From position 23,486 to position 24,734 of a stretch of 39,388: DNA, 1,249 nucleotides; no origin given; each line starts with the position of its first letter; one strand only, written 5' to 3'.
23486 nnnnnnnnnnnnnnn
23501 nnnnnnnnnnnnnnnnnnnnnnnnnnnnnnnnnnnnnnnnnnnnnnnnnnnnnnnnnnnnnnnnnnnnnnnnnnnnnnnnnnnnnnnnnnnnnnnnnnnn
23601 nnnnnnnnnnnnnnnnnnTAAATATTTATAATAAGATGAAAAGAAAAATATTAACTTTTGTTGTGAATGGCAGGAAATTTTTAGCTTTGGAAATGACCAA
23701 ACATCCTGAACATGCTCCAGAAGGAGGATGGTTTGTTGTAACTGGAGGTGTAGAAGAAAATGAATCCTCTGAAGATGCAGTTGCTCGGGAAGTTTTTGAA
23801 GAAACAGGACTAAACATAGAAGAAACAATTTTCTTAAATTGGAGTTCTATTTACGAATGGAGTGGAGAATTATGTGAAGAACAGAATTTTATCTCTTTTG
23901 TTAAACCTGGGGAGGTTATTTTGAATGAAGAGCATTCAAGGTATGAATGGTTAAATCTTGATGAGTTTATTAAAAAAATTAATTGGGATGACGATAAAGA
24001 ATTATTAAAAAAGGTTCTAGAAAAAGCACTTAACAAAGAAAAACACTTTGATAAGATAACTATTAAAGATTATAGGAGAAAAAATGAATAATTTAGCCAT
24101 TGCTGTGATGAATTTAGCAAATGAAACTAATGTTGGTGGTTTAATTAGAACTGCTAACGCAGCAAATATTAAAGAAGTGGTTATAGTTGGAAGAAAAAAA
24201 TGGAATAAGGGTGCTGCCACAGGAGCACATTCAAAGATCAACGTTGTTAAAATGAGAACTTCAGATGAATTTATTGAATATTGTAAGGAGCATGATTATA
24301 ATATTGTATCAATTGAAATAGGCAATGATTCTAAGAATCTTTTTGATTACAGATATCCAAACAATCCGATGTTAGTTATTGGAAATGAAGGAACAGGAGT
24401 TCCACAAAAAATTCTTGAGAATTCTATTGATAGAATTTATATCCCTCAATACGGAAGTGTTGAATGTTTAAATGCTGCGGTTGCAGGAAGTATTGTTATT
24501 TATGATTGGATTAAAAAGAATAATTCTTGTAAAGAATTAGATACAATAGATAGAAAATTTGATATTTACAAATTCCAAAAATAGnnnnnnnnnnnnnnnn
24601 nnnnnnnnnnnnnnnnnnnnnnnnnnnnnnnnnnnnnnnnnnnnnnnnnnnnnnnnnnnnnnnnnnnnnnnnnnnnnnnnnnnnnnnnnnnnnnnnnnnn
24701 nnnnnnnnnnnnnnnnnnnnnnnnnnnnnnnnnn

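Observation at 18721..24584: Nine-gene, translationally coupled nucleotide-centric operon that I cannot map to any characterised pathway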

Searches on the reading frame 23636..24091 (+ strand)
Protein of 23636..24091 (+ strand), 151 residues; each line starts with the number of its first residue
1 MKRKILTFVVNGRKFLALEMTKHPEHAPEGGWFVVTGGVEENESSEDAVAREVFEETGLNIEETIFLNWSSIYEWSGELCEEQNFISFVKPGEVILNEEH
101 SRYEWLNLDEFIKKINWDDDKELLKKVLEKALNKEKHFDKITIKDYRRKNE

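Call 3: search_protein_families(library=pfam, proteins=[window:23636-24091:+], max_evalue=0.01)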
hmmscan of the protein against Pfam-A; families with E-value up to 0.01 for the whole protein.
window:23636-24091:+ (151 aa): 1 family
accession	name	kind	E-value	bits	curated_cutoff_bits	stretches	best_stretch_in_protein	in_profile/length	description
PF00293.34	NUDIX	-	4.1e-15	56.4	21.1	1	8-124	9-131/134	NUDIX domain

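Call 4: search_protein_families(library=ncbifam, proteins=[window:23636-24091:+], max_evalue=0.01)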
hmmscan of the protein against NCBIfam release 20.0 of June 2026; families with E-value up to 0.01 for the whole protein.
window:23636-24091:+ (151 aa): 19 families
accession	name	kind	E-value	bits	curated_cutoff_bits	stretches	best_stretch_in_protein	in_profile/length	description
NF006961.0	PRK09438.1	equivalog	2.3e-10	40.1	103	1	30-129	32-147/151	dihydroneopterin triphosphate diphosphatase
NF041652.1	Nud_hyd_Dein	equivalog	2.1e-07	31.3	200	1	19-68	32-81/152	Nudix hydrolase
NF001299.0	PRK00241.1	equivalog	9.8e-07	28.5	158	1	20-67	150-196/263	NAD(+) diphosphatase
NF012016.0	PRK15472.1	equivalog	4.1e-06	26.5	95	1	8-69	10-70/141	nucleoside triphosphatase NudI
TIGR02705.1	nudix_YtkD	equivalog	4.4e-06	26.3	154.4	1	35-74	50-89/156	RNA deprotection pyrophosphohydrolase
NF052459.1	OxoGTPPhMutT1Mycb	equivalog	9.4e-06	24.9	475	1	31-130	30-128/292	8-oxo-(d)GTP phosphatase MutT1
NF001938.0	PRK00714.1-5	equivalog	1.8e-05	24.2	116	1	19-65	32-80/172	RNA pyrophosphohydrolase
NF001934.0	PRK00714.1-1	equivalog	2.6e-05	23.7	241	1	31-68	32-69/176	RNA pyrophosphohydrolase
TIGR00052.1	TIGR00052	subfamily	3.8e-05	23.3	79.55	1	30-85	80-133/188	nudix-type nucleoside diphosphatase, YffH/AdpP family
NF006530.0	PRK08999.1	equivalog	0.00012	21.3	245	1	20-64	22-67/315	Nudix family hydrolase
NF001937.0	PRK00714.1-4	equivalog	0.00014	21.5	139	1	30-68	31-69/161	RNA pyrophosphohydrolase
NF007834.0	PRK10546.1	equivalog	0.0007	19.4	156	1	23-112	22-110/135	pyrimidine (deoxy)nucleoside triphosphate diphosphatase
NF041653.1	Nud_hyd_Meth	equivalog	0.0011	18.8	300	1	27-120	53-147/170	Nudix hydrolase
NF008044.0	PRK10776.1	equivalog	0.0016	18.4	148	1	32-68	33-69/130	8-oxo-dGTP diphosphatase MutT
NF001936.0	PRK00714.1-3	equivalog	0.0024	17.7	118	0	30-63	35-68/155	RNA pyrophosphohydrolase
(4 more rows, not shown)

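Call 42: search_solved_structures(query=window:23636-24091:+, max_evalue=0.001)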
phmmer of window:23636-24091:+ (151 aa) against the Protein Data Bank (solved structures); distinct sequences matched with E-value up to 0.001: 35.
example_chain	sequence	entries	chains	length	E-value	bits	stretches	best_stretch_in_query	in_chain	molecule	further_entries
5cfi_A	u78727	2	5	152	1.1e-06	31.9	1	31-136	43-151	BIS(5'-nucleosyl)-tetraphosphatase (Diadenosine tetraphosphatase), putative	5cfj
5ws7_A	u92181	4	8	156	7.3e-06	29.2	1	29-131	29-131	7,8-dihydro-8-oxoguanine triphosphatase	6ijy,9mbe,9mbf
9xri_A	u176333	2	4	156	7.5e-06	29.1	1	29-131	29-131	Oxidized purine nucleoside triphosphate hydrolase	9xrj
1sjy_A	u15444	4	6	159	1.3e-05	28.4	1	21-68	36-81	MutT/nudix family protein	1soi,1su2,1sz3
6ehh_A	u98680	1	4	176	1.6e-05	28.1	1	29-131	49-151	7,8-dihydro-8-oxoguanine triphosphatase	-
6glf_A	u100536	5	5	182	1.6e-05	28.1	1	21-131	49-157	7,8-dihydro-8-oxoguanine triphosphatase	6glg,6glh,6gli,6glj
3fk9_A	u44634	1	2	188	1.7e-05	28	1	27-129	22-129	Mutator MutT protein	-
5mze_A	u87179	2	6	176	2.1e-05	27.7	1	29-131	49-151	7,8-dihydro-8-oxoguanine triphosphatase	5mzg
4v14_A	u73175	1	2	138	2.3e-05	27.5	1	17-64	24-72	MUTATOR MUTT PROTEIN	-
5ghi_A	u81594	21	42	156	2.6e-05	27.4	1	29-131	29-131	7,8-dihydro-8-oxoguanine triphosphatase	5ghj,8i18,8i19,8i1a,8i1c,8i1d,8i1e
6jvo_A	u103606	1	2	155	2.6e-05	27.4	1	29-131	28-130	7,8-dihydro-8-oxoguanine triphosphatase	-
1iry_A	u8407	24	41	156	2.6e-05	27.4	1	29-131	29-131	hMTH1 | 7,8-dihydro-8-oxoguanine triphosphatase | Oxidized purine nucleoside triphosphate hydrolase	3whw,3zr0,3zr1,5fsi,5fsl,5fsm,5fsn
4c9w_A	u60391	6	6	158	2.8e-05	27.3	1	29-131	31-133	7,8-DIHYDRO-8-OXOGUANINE TRIPHOSPHATASE | Isoform p26 of Oxidized purine nucleoside triphosphate hydrolase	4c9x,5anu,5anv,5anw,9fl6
7n03_A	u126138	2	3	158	2.8e-05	27.3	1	29-131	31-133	7,8-dihydro-8-oxoguanine triphosphatase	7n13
4n1u_A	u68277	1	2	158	2.8e-05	27.3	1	29-131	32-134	7,8-dihydro-8-oxoguanine triphosphatase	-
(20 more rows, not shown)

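Call 53: search_protein_families(library=padloc, proteins=[window:23636-24091:+], max_evalue=0.001)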
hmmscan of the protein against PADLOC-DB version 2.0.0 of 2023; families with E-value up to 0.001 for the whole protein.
window:23636-24091:+ (151 aa): 1 family
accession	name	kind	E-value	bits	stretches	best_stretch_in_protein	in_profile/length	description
PDLC04899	PDC-S07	-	2e-08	32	1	21-130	24-131/135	-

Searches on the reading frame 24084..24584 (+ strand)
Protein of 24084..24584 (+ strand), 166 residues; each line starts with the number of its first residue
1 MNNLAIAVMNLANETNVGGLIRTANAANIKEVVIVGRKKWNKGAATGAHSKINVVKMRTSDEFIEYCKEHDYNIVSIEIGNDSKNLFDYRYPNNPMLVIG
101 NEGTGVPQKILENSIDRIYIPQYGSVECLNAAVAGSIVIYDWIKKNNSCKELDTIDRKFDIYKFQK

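Call 3: search_protein_families(library=pfam, proteins=[window:24084-24584:+], max_evalue=0.01)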
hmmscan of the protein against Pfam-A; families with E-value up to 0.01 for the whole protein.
window:24084-24584:+ (166 aa): 1 family
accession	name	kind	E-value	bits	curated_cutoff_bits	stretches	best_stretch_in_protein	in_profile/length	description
PF00588.24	SpoU_methylase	-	1.1e-31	110.3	29.7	1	4-140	2-142/142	SpoU rRNA Methylase family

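Call 4: search_protein_families(library=ncbifam, proteins=[window:24084-24584:+], max_evalue=0.01)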
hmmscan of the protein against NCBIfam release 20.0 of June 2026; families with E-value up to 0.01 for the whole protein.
window:24084-24584:+ (166 aa): 8 families
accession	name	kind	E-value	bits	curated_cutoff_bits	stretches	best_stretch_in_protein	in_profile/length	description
TIGR00186.1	rRNA_methyl_3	equivalog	2.5e-20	73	160.15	1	6-144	96-238/240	23S rRNA (guanosine(2251)-2'-O)-methyltransferase RlmB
NF008295.0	PRK11081.1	equivalog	5.8e-17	62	227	1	3-144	19-163/230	tRNA (guanosine(18)-2'-O)-methyltransferase TrmH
NF008117.0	PRK10864.1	equivalog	5.6e-15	55.4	267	1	6-147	199-343/344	tRNA/rRNA methyltransferase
TIGR00185.1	tRNA_yibK_trmL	equivalog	1.8e-11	44.1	190.6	1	16-148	14-150/154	tRNA (uridine(34)/cytosine(34)/5-carboxymethylaminomethyluridine(34)-2'-O)-methyltransferase TrmL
NF008386.0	PRK11181.1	equivalog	3.4e-10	39.6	366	1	12-146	104-242/244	23S rRNA (guanosine(2251)-2'-O)-methyltransferase RlmB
NF000477.1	NshR_TsnR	equivalog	9.1e-05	22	425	1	54-146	173-264/266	NshR/TsnR family 23S rRNA methyltransferase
TIGR00050.1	rRNA_methyl_1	subfamily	0.00088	19.2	167.15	0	2-142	3-153/233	TrmJ/YjtD family RNA methyltransferase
NF041077.1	tRNAmeth_TrmJ_Sulfolob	equivalog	0.00098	18.8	350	1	10-151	8-160/229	tRNA (cytidine-2'-O-)-methyltransferase TrmJ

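Call 53: search_protein_families(library=padloc, proteins=[window:24084-24584:+], max_evalue=0.001)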
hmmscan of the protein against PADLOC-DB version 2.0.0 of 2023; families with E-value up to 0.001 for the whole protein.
window:24084-24584:+ (166 aa): 0 families
